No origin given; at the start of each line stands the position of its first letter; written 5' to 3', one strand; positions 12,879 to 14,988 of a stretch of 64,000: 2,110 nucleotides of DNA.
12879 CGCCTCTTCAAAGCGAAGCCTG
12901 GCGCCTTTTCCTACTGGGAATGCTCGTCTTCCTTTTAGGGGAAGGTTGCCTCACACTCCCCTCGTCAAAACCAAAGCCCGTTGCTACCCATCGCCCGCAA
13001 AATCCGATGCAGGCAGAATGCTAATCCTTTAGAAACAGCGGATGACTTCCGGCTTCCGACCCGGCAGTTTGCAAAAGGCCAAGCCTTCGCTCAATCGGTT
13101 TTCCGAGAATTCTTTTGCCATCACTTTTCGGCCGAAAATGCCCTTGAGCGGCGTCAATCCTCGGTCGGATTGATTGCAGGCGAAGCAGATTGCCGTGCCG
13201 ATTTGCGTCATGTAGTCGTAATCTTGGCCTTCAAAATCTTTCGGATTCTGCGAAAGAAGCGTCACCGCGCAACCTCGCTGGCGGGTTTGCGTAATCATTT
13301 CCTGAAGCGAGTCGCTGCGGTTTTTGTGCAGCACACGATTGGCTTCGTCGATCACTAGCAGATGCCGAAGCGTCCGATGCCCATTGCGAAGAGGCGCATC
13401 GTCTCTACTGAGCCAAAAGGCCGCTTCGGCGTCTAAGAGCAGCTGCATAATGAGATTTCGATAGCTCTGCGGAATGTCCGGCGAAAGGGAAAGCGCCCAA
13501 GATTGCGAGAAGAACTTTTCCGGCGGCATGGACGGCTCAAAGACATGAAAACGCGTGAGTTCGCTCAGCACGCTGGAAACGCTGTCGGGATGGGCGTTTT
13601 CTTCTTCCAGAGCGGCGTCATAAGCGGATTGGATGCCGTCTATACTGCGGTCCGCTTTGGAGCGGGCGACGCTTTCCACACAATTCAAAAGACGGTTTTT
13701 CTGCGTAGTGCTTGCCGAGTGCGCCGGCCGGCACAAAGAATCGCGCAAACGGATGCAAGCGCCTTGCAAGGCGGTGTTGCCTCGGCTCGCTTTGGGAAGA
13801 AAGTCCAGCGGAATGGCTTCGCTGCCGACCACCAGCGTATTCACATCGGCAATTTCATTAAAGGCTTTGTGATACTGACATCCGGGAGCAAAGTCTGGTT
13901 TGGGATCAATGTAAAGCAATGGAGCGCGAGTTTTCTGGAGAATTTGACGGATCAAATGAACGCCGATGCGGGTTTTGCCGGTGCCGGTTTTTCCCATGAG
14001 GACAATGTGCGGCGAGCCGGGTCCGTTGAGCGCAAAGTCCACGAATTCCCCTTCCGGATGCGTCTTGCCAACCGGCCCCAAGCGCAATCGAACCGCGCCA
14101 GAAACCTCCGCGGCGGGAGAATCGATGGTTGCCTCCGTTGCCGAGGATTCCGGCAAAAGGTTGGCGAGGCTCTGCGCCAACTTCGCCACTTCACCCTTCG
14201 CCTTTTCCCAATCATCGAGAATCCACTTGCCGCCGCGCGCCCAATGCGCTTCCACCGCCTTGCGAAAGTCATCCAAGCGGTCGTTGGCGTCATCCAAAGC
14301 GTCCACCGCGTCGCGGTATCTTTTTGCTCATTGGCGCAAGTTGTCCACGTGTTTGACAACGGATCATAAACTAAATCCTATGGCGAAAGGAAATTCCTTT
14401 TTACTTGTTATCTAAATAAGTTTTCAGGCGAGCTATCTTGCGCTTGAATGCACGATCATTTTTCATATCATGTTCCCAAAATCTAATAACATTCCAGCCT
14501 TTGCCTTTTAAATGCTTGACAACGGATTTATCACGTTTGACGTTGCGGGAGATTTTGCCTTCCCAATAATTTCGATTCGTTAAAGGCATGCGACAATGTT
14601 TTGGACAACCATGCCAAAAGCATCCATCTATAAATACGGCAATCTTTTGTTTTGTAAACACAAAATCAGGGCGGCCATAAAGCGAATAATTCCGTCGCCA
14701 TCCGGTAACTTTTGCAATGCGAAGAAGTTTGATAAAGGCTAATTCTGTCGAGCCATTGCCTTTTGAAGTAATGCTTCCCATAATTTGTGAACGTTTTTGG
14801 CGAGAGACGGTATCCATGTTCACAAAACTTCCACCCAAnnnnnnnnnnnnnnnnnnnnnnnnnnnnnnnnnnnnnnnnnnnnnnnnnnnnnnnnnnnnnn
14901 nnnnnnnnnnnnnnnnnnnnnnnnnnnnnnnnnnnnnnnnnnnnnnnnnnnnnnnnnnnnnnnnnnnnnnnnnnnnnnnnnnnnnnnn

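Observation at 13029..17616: Minus-strand gene string: 2-TM protein, m5C methyltransferase, endonuclease, Vsr, then a HerA/FtsK-like ATPase - an RM island with two unexplained accessory genes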

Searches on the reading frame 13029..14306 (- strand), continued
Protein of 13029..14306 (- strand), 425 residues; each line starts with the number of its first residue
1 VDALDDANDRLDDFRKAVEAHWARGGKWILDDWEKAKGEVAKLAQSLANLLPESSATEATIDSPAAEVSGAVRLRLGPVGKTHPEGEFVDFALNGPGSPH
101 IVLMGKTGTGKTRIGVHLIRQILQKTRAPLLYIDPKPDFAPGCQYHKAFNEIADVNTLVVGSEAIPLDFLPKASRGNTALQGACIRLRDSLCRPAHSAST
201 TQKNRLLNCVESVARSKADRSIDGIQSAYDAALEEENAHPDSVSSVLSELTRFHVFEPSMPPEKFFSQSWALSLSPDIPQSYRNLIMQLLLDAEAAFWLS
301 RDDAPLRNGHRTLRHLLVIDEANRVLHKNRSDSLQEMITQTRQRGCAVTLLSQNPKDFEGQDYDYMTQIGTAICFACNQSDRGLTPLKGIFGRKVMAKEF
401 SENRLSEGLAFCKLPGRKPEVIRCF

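Call 19: search_protein_families(library=padloc, proteins=[L001:4819-5856:+, L001:5957-6889:+, L001:6927-7952:+, L001:8001-9536:+, L003:4387-5667:+, L003:5669-5899:+, L003:5905-8004:+, L003:8001-9542:+], max_evalue=0.1)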
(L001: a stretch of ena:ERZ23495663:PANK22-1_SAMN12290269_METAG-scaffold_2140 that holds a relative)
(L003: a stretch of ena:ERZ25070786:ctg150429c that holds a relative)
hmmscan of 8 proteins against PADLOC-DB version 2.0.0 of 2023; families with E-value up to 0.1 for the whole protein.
L001:4819-5856:+ (345 aa): 0 families

L001:5957-6889:+ (310 aa): 1 family
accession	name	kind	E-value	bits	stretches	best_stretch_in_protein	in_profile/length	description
PDLC04132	HNH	-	6e-13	46.5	1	187-305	155-270/286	-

L001:6927-7952:+ (341 aa): 59 families (the best 25 are shown)
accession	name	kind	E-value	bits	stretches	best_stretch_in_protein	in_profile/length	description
PDLC02736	PbeC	-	1.1e-29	101.5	1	33-326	385-676/685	PbeC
PDLC02663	DndD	-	4.9e-29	99.6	1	46-338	382-673/675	DndD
PDLC02668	DndD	-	6.1e-26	89.6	1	54-336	373-658/659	DndD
PDLC02667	DndD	-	8.5e-25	85.6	1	61-337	381-656/657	DndD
PDLC02756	PbeC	-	2.6e-24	84.2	1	54-321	376-642/643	PbeC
PDLC02733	PbeC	-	1.2e-22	78.2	1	18-322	365-667/672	PbeC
PDLC02735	PbeC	-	8.8e-20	69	1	63-321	401-651/652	PbeC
PDLC02740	PbeC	-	4.7e-19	66.7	1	62-326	379-645/648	PbeC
PDLC02720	PbeC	-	7.7e-19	65.8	1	74-314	377-618/624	PbeC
PDLC02714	PbeC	-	1.5e-18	64.9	1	58-322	382-649/651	PbeC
PDLC02754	PbeC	-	2.2e-17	60.9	1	66-327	380-644/646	PbeC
PDLC02731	PbeC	-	3.3e-16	57.3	1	54-323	376-644/645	PbeC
PDLC02711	PbeC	-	7.4e-16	55.7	1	102-323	421-642/646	PbeC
PDLC02723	PbeC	-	1.8e-15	54.5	1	69-296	388-618/618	PbeC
PDLC02726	PbeC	-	8.7e-15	52.2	1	66-325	367-629/637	PbeC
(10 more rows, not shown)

L001:8001-9536:+ (511 aa): 13 families
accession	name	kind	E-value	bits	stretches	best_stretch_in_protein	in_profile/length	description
PDLC04140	mad8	-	3.9e-18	64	1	176-464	19-254/314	mads_8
PDLC02685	DndH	-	6.7e-14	48.6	1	188-460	1338-1620/1678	DndH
PDLC02684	DndH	-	2.7e-10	36.4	1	185-461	1368-1658/1715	DndH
PDLC02682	DndH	-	1.2e-08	30.8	1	308-460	1472-1626/1686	DndH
PDLC02679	DndH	-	4.1e-08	29.1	1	306-461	1494-1651/1711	DndH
PDLC02681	DndH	-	1.3e-06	24.3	1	308-463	1417-1574/1631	DndH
PDLC02683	DndH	-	0.009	11.8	1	369-461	1238-1329/1389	DndH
PDLC04097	HerA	-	0.012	12.3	0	165-200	141-176/618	-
PDLC04105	HerA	-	0.013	12.1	0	185-228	167-210/576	-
PDLC04103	HerA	-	0.014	11.7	0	174-222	162-209/579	-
PDLC01055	HerA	-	0.02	11.7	0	172-212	146-185/532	Type III coevolved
PDLC00187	HamB1|HamB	-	0.022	11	0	273-364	33-126/851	DEAD-box helicase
PDLC04986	PDC-S28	-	0.07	9.4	0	187-222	55-90/831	-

L003:4387-5667:+ (426 aa): 7 families
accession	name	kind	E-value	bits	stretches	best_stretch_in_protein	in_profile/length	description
PDLC02662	DndC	-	4.3e-98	327.4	1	70-417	15-376/481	DndC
PDLC02661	DndC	-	1.1e-88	296.3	1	71-416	12-371/468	DndC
PDLC02659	DndC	-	1.2e-60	203.8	2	76-267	23-209/586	DndC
PDLC02660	DndC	-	1.2e-60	203.8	2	76-267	23-209/586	DndC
PDLC03333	MTase_II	-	2.2e-55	186.2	1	77-370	38-334/544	Type II methyltransferase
PDLC02510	BrxP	-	2.4e-11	40.6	1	85-269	135-291/779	BrxP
PDLC02782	SspD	-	3.4e-10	38.1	1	86-235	3-133/277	SspD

L003:5669-5899:+ (76 aa): 5 families
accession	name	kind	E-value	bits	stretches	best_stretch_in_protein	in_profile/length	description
PDLC02662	DndC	-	1.8e-05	21.9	1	12-61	406-455/481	DndC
PDLC02661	DndC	-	0.00013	19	1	8-60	401-452/468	DndC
PDLC02659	DndC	-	0.0034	14.1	1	15-60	497-542/586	DndC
PDLC02660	DndC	-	0.0034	14.1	1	15-60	497-542/586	DndC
PDLC02708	PbeB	-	0.024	12.8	1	16-60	13-58/65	PbeB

L003:5905-8004:+ (699 aa): 55 families (the best 25 are shown)
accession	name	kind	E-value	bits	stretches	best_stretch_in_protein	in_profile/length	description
PDLC02736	PbeC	-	1.5e-70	236.6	1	1-685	1-677/685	PbeC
PDLC02667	DndD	-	1.2e-54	184.2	1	1-695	1-656/657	DndD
PDLC02668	DndD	-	1.7e-54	183.9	1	1-694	1-658/659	DndD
PDLC02756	PbeC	-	8.7e-52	175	1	1-680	1-643/643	PbeC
PDLC02663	DndD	-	3.3e-50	169.6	1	19-696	20-673/675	DndD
PDLC02733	PbeC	-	3.4e-48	162.6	1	1-680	1-667/672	PbeC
PDLC02740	PbeC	-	7.6e-44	148.6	1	1-684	1-645/648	PbeC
PDLC02731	PbeC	-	5.1e-39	132.6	1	1-681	1-644/645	PbeC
PDLC02735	PbeC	-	2.2e-31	107.4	1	23-679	29-651/652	PbeC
PDLC02754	PbeC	-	4.1e-27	93.1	1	26-686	26-645/646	PbeC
PDLC02665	DndD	-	2.5e-22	77.4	2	464-691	415-642/645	DndD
PDLC02714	PbeC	-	8.5e-22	75.7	2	155-681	134-650/651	PbeC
PDLC02755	PbeC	-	1.7e-21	74.3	2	538-680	520-655/658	PbeC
PDLC02726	PbeC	-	4.8e-20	69.6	1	3-686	3-632/637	PbeC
PDLC02750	PbeC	-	8.7e-20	68.8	2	166-674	132-627/629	PbeC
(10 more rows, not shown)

L003:8001-9542:+ (513 aa): 12 families
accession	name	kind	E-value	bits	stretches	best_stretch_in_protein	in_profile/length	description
PDLC04140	mad8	-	4.9e-16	57.1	1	181-444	22-239/314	mads_8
PDLC02685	DndH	-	6.6e-12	42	1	188-453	1336-1615/1678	DndH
PDLC02684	DndH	-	2.5e-09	33.2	1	188-455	1369-1654/1715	DndH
PDLC02679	DndH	-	2.1e-05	20.1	1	312-453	1498-1645/1711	DndH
PDLC02682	DndH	-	3.5e-05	19.3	1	313-451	1478-1619/1686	DndH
PDLC02683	DndH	-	0.0002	17.3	1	366-453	1236-1323/1389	DndH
PDLC02350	AbiO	-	0.00079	16.3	0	189-213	195-219/468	AbiO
PDLC02680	DndH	-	0.0063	11.8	1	355-466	1406-1516/1567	DndH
PDLC02681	DndH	-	0.0071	11.9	1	364-453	1477-1566/1631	DndH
PDLC04105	HerA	-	0.012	12.2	0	188-232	168-212/576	-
PDLC02372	Nhi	-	0.025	11.2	0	188-212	201-224/470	-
PDLC00914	TRIP13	-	0.028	11.9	0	185-217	70-102/302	TRIP13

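Call 34: find_encoding_contigs(protein=P0016, flank=8000, max_places=2)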
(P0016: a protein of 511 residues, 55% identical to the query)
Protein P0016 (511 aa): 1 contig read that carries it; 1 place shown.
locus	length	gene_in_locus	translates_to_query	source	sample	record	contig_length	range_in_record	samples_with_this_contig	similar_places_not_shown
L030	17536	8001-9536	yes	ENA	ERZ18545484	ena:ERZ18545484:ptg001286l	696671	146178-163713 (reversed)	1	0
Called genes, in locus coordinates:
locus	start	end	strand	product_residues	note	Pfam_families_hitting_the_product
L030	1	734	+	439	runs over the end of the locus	PF12704:MacB_PCD, PF02687:FtsX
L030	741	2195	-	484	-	PF13472:Lipase_GDSL_2 (faint), PF13432:TPR_16 (weak)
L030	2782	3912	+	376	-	PF01548:DEDD_Tnp_IS110, PF02371:Transposase_20 (weak)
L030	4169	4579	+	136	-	-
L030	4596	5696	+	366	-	PF01507:PAPS_reduct (faint)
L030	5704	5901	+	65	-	-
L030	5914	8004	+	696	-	PF13476:AAA_23 (faint)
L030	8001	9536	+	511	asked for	PF01935:DUF87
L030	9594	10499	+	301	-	PF01040:UbiA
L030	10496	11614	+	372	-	PF04055:Radical_SAM, PF19288:CofH_C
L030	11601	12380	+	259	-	PF02621:VitK2_biosynth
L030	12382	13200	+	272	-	PF06182:ABC2_membrane_6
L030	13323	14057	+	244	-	PF06182:ABC2_membrane_6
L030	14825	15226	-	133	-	PF16697:Yop-YscD_cpl, PF00498:FHA (weak)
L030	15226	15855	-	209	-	PF10531:SLBB, PF22461:SLBB_2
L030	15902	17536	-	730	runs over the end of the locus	PF02706:Wzz, PF25199:nSTAND_NTPase5 (weak), PF01656:CbiA, PF10609:ParA, PF13614:AAA_31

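Call 35: find_encoding_contigs(protein=P0050, flank=8000, max_places=2)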
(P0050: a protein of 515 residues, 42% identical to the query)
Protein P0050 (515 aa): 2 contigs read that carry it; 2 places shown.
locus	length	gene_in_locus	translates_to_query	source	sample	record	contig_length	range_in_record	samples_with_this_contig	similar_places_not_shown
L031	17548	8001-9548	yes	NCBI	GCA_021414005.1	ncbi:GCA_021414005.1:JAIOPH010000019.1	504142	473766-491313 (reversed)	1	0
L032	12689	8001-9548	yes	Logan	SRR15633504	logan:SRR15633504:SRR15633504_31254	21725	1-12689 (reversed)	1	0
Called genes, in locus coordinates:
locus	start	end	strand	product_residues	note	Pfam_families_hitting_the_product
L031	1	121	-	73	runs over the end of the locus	-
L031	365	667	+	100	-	-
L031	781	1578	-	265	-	PF24517:CBM96 (weak)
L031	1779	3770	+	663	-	PF00176:SNF2-rel_dom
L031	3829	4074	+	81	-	-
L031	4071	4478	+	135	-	PF01850:PIN (weak)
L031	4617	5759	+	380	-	PF01507:PAPS_reduct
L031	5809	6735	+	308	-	PF26340:DNA-SBD_ScoMcrA (faint), PF13391:HNH_2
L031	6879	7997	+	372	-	-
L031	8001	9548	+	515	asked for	PF01935:DUF87 (weak), PF05872:HerA_C (faint), PF12846:AAA_10 (weak)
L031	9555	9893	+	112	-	-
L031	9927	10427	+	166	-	-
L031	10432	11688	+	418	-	PF14072:DndB (weak)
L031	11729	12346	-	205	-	-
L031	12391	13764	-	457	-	PF07394:DUF1501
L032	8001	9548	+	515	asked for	PF01935:DUF87 (weak), PF05872:HerA_C (faint), PF12846:AAA_10 (weak)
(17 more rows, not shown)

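Call 60: find_related_loci(query=A5, collection=metagenome_contigs, flank=7000)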
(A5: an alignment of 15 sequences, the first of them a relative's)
Query A5 (511 aa) in metagenome_contigs; peptide patterns used: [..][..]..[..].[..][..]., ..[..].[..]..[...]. (x = any residue, [..] = any of these).
174 stretches matched a pattern; 107 encode a relative of the query (tblastn E <= 1e-3); the best 80 are kept; 80 distinct loci.
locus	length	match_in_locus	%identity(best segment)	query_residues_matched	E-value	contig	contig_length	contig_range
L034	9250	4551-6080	57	1-511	0e+0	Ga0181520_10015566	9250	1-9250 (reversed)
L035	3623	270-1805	42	1-511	2e-136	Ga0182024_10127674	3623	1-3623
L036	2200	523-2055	42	1-511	2e-140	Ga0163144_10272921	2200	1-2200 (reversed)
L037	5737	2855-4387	42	1-511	5e-132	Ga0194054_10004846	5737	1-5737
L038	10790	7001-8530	42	2-511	3e-131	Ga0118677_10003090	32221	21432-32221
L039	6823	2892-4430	42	1-511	3e-130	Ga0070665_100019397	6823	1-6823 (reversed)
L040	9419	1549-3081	41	1-511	3e-130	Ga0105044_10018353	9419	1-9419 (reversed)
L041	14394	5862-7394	42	1-511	1e-129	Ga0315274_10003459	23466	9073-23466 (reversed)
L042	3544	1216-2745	43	1-511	9e-134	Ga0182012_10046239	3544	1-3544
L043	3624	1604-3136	41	1-511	7e-133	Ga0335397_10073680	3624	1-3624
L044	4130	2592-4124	41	1-511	5e-132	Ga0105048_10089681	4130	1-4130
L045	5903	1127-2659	42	1-511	7e-129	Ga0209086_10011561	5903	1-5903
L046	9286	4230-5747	43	1-511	8e-128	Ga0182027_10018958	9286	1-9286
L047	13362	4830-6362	40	1-511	2e-127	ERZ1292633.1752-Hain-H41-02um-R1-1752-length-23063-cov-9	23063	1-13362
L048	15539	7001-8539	42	1-511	2e-127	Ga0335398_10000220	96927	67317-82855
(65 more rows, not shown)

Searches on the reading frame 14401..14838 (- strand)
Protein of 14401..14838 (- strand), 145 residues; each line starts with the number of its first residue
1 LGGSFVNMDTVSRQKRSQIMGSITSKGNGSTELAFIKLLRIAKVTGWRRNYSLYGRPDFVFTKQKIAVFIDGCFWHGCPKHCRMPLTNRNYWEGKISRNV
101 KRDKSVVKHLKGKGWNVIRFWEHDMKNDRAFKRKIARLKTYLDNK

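Call 3: search_protein_families(library=pfam, proteins=[window:14401-14838:-], max_evalue=1)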
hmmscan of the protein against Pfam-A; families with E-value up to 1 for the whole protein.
window:14401-14838:- (145 aa): 3 families
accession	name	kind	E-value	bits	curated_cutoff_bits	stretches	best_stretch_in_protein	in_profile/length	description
PF03852.21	Vsr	-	9.4e-17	61.1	27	1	8-82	1-72/74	DNA mismatch endonuclease Vsr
PF04480.18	DUF559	-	0.00096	19.4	20.6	1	99-128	67-96/109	Protein of unknown function (DUF559)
PF18741.7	MTES_1575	-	0.0045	17.5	38.2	1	97-130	53-86/96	REase_MTES_1575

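Call 4: search_protein_families(library=padloc, proteins=[window:14401-14838:-], max_evalue=1)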
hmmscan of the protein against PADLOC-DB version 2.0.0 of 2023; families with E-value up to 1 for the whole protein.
window:14401-14838:- (145 aa): 2 families
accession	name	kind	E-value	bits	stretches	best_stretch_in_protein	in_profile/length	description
PDLC03397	Vsr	-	3.6e-17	60.9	1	12-127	6-121/156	Type II nicking endonuclease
PDLC03678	HEase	-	0.017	12.8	1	88-137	208-256/266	homing endonuclease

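Call 5: search_protein_families(library=ncbifam, proteins=[window:14401-14838:-], max_evalue=1)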
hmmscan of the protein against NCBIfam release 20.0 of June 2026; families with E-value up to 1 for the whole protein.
window:14401-14838:- (145 aa): 1 family
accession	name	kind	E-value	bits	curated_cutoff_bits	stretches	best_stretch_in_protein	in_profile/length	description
TIGR00632.1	vsr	subfamily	4.8e-32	110.7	97.85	1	8-124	2-119/119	DNA mismatch endonuclease Vsr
